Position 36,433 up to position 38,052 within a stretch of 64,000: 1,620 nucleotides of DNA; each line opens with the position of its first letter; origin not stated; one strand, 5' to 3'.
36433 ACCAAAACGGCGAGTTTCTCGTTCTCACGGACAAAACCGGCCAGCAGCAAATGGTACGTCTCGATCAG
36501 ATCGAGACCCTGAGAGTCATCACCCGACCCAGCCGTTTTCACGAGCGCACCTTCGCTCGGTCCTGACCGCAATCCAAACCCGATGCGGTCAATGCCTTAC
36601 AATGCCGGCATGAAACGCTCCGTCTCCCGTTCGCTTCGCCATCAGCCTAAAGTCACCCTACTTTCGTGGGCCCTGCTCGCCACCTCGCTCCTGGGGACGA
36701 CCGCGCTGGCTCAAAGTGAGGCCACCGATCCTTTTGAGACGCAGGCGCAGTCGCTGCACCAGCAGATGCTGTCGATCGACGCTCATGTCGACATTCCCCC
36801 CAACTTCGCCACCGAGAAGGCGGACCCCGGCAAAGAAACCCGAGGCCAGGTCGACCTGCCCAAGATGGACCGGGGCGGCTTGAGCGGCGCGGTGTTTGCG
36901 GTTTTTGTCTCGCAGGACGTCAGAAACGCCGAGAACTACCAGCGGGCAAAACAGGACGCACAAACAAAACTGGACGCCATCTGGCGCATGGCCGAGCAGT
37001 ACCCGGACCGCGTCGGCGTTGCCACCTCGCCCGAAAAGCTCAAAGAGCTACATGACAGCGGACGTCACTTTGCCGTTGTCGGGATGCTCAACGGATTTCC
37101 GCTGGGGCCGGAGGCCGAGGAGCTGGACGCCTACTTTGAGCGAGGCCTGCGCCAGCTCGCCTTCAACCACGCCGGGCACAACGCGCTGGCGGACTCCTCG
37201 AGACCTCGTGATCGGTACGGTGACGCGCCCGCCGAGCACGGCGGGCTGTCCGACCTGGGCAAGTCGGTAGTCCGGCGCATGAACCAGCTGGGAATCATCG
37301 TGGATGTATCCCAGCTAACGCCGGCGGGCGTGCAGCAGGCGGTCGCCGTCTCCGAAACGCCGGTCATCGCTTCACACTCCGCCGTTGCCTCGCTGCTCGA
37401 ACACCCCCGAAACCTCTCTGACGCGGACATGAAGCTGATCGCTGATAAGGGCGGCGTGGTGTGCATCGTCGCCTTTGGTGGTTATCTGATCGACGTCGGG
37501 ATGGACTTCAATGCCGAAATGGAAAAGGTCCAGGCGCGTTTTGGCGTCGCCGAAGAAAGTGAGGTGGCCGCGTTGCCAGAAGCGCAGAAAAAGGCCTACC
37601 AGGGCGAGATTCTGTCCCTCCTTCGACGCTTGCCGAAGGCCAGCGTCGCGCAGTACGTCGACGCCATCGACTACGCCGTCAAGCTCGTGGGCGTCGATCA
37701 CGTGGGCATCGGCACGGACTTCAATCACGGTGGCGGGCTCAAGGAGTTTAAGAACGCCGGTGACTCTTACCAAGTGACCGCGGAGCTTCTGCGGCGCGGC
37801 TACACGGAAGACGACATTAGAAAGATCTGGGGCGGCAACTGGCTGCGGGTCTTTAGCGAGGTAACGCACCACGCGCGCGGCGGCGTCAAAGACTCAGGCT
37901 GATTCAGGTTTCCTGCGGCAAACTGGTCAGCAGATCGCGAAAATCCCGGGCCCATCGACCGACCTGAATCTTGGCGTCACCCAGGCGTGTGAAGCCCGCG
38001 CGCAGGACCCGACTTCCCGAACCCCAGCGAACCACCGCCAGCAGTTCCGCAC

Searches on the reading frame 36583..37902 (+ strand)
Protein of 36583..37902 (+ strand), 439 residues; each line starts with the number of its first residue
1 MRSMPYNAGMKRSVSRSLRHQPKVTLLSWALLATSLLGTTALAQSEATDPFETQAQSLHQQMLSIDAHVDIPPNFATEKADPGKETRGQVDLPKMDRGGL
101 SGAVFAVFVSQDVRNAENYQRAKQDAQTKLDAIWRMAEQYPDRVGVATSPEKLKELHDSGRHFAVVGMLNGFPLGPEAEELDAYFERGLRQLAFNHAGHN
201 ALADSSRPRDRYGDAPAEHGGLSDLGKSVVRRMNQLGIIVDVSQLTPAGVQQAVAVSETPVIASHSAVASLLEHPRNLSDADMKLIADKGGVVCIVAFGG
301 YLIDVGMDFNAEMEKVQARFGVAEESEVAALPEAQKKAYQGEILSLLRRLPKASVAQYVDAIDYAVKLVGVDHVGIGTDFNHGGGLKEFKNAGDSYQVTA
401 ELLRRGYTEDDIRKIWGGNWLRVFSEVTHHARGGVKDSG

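Call 21: search_protein_families(library=pfam, proteins=[window:36583-37902:+], max_evalue=0.001)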
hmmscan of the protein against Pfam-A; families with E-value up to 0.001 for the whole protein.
window:36583-37902:+ (439 aa): 1 family
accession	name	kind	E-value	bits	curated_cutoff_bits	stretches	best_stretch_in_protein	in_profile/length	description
PF01244.27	Peptidase_M19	-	7.6e-90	301.7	26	1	58-426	2-319/319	Membrane dipeptidase (Peptidase family M19)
